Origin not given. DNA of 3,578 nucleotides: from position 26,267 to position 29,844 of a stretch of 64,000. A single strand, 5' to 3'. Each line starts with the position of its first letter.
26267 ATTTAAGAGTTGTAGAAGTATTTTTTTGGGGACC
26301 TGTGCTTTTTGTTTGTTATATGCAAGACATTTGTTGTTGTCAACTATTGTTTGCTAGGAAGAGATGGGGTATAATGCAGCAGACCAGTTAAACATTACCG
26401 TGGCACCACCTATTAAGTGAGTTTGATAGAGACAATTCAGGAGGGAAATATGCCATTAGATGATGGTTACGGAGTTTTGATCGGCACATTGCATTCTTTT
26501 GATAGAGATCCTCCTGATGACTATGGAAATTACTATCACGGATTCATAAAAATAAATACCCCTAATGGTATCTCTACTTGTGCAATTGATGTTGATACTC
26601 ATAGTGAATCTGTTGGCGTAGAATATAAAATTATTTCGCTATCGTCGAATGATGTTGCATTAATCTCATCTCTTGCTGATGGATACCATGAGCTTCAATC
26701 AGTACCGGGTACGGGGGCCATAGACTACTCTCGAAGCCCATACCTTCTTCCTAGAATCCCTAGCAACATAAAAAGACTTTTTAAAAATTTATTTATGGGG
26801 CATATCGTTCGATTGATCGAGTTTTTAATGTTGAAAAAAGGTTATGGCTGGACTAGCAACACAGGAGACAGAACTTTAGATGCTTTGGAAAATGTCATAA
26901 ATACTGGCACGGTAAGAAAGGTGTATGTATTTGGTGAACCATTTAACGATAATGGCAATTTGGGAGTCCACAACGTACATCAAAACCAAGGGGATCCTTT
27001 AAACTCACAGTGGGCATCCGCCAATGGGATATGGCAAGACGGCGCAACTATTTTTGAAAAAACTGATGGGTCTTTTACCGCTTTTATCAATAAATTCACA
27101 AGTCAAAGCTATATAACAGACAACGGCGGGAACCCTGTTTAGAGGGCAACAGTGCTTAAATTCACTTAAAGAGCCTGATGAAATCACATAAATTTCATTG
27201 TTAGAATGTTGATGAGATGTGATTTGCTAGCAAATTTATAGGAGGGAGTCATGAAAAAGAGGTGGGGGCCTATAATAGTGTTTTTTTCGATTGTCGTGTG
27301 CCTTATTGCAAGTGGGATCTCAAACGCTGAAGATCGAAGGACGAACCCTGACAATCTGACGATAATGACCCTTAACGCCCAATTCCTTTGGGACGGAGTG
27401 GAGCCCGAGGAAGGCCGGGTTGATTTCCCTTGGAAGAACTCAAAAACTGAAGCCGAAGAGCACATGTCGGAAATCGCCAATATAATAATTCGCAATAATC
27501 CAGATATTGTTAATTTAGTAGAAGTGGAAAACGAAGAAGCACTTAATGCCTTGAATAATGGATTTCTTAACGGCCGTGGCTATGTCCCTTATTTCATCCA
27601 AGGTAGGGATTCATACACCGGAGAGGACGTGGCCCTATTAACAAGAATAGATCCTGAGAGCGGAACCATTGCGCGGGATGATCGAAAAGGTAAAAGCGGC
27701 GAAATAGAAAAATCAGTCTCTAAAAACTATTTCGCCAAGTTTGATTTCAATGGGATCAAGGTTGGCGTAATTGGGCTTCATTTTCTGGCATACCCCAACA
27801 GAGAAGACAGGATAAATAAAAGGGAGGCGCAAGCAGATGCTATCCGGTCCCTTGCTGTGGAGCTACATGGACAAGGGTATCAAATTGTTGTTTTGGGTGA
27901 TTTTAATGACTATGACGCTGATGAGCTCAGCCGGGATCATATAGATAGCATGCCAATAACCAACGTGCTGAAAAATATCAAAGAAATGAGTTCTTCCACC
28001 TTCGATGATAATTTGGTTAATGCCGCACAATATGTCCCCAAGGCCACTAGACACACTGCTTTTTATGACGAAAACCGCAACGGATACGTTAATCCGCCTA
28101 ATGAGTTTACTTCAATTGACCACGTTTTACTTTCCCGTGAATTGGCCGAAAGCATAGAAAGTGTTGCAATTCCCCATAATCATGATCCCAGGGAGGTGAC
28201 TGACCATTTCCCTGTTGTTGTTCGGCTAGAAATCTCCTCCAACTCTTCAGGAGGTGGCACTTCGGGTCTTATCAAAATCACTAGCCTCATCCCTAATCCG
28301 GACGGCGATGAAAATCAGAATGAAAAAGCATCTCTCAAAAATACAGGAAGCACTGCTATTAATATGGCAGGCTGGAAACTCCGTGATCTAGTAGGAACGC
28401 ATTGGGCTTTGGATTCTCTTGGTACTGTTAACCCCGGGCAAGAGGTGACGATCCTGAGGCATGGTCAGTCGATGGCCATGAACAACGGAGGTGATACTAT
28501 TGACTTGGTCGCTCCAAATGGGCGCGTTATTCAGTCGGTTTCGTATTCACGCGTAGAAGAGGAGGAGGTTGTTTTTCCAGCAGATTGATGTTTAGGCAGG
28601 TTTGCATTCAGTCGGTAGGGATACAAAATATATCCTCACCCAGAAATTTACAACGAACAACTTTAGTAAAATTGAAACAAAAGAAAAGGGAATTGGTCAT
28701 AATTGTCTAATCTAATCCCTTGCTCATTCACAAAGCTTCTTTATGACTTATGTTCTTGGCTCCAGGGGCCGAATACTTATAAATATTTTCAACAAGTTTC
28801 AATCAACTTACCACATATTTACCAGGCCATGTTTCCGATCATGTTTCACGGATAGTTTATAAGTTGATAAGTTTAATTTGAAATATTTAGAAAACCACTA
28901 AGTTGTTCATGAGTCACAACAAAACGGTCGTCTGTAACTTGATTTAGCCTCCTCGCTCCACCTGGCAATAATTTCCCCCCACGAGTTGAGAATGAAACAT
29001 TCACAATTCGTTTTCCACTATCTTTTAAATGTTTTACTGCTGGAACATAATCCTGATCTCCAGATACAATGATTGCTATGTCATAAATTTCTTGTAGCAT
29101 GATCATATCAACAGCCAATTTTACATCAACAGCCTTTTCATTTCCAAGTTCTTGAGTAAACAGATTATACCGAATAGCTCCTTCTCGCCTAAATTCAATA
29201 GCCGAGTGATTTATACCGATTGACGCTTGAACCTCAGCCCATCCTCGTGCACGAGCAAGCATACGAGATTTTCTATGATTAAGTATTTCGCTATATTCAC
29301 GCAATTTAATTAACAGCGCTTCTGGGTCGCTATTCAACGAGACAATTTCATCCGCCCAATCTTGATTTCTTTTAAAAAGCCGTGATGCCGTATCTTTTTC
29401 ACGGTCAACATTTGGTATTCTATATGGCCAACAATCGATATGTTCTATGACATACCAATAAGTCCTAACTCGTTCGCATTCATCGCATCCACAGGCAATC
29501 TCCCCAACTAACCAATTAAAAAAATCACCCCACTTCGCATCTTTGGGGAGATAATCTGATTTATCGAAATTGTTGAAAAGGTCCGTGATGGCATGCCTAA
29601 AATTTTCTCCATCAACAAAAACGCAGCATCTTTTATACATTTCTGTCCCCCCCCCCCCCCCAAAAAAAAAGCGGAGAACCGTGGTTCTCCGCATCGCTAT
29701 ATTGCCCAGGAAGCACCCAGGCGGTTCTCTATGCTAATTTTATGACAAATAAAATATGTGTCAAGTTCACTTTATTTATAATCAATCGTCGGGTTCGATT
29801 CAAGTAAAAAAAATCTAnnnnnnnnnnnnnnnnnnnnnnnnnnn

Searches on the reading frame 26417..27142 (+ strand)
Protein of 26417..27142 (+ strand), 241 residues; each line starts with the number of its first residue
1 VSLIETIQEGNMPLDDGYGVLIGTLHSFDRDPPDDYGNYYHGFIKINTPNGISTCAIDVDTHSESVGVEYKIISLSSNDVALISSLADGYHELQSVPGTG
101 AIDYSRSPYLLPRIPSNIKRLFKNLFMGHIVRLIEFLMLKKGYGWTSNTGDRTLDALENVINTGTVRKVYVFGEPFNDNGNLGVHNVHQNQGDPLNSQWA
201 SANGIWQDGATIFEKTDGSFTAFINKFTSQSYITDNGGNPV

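Call 38: search_protein_families(library=pfam, proteins=[window:26417-27142:+], max_evalue=0.001)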
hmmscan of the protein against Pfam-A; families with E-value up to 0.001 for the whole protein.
window:26417-27142:+ (241 aa): 1 family
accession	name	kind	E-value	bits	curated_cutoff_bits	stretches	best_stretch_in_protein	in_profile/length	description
PF10042.14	DUF2278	-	5.4e-39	134.7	25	1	12-237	1-204/206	Uncharacterized conserved protein (DUF2278)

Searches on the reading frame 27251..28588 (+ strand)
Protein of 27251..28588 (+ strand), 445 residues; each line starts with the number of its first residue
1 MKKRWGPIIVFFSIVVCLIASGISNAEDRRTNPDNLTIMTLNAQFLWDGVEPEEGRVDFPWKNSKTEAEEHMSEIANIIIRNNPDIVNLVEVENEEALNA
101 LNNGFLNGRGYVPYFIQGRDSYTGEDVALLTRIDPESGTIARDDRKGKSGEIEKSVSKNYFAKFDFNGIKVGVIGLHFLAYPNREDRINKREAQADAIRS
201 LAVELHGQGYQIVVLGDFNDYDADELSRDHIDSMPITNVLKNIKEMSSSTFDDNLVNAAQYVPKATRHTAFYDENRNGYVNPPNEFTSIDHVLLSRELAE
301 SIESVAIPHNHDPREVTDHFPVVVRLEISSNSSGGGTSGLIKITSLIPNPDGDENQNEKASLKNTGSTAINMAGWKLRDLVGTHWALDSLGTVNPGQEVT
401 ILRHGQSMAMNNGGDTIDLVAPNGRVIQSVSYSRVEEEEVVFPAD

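Call 17: search_protein_families(library=pfam, proteins=[window:27251-28588:+], max_evalue=0.001)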
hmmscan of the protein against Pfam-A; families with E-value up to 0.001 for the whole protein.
window:27251-28588:+ (445 aa): 3 families
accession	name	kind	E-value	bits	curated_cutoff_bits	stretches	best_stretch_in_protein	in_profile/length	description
PF00932.25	LTD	-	1.9e-13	51.1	34.3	1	339-433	6-108/109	Lamin Tail Domain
PF03372.29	Exo_endo_phos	-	1.9e-11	44.6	24.5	1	39-319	1-225/225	Endonuclease/Exonuclease/phosphatase family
PF19580.5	Exo_endo_phos_3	-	0.00014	21.5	27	1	74-231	43-207/311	Endonuclease/Exonuclease/phosphatase family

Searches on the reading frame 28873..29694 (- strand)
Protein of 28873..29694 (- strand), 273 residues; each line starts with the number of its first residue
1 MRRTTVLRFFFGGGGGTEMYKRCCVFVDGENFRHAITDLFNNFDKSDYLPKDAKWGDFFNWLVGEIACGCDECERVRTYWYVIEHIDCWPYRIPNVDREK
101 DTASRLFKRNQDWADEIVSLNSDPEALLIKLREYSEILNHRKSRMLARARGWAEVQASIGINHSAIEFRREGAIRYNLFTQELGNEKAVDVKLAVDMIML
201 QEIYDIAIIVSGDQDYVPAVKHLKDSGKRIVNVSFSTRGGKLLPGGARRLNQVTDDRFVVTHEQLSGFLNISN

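Call 38: search_protein_families(library=pfam, proteins=[window:28873-29694:-], max_evalue=0.001)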
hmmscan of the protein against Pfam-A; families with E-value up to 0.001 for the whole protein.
window:28873-29694:- (273 aa): 1 family
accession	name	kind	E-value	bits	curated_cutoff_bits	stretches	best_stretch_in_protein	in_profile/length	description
PF01936.24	NYN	-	2.4e-15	57.7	24.2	1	122-235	19-125/145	NYN domain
